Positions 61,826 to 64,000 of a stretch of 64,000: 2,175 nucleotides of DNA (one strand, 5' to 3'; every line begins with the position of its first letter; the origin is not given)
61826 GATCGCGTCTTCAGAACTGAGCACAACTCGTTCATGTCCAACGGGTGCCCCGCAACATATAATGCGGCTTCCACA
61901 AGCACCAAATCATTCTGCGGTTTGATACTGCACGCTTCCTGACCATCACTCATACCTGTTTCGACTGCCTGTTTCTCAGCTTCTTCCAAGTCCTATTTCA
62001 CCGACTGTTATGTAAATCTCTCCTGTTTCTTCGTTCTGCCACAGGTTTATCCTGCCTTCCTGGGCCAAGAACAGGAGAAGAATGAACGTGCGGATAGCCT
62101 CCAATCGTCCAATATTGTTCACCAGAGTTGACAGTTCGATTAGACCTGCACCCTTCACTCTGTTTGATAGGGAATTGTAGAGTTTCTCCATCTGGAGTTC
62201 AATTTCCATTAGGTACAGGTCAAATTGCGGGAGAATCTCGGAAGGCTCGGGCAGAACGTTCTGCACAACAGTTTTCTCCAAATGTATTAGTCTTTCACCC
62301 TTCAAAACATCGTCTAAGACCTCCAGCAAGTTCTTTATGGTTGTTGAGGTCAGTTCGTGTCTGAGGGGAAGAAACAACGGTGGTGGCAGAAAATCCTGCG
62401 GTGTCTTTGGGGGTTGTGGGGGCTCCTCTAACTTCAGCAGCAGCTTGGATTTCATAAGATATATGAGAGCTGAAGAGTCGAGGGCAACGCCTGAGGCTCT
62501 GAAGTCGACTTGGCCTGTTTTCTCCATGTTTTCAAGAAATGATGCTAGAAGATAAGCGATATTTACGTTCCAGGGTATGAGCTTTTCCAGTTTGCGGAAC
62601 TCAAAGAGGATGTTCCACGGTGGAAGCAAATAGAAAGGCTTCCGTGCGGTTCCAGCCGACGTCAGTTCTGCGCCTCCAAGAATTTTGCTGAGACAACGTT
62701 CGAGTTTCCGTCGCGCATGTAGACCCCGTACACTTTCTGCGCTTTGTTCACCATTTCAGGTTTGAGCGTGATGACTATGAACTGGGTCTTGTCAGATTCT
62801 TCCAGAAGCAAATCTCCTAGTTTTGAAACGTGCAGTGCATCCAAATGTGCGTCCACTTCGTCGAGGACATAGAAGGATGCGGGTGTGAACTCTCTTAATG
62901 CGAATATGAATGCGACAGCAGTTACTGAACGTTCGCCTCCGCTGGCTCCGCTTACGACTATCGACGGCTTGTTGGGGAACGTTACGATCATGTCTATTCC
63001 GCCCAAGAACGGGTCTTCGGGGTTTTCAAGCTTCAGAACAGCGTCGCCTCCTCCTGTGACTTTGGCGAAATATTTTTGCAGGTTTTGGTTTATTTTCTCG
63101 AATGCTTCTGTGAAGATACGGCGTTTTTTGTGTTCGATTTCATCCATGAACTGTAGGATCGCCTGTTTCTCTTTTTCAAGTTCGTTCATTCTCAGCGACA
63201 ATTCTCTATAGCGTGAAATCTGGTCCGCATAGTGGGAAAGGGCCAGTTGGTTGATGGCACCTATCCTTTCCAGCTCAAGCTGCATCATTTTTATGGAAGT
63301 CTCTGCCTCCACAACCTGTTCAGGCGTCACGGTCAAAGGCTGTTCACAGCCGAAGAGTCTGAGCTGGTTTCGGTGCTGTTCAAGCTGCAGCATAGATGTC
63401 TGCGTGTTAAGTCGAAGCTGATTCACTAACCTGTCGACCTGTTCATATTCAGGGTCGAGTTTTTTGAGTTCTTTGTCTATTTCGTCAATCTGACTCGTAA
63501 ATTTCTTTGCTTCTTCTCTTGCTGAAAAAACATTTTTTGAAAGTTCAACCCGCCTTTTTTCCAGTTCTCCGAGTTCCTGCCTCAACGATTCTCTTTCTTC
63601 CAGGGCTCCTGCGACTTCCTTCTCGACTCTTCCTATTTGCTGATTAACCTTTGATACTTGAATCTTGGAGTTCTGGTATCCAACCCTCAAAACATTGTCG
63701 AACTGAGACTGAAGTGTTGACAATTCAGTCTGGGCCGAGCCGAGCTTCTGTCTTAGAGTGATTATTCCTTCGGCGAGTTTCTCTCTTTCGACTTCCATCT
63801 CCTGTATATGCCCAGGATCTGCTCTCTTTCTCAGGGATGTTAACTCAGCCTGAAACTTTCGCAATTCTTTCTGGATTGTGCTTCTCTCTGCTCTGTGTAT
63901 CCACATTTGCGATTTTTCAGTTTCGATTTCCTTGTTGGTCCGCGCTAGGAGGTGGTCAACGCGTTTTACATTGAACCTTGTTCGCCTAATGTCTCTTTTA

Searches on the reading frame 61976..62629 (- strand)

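Call 53: search_protein_families(library=pfam, proteins=[window:61976-62629:-], max_evalue=0.0001)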
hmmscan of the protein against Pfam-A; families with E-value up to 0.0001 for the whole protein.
window:61976-62629:- (217 aa): 1 family
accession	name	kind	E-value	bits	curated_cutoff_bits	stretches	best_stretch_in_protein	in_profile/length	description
PF02616.19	SMC_ScpA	-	3.2e-06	27.7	24.6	0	141-209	160-231/232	Segregation and condensation protein ScpA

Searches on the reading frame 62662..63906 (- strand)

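Call 18: search_protein_families(library=pfam, proteins=[window:62662-63906:-], max_evalue=0.0001)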
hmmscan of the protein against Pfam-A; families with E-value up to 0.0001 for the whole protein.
window:62662-63906:- (414 aa): 1 family
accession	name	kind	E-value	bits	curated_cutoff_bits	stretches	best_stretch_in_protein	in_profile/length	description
PF02463.25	SMC_N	-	8.8e-27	94.4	40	1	120-400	135-217/220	RecF/RecN/SMC N terminal domain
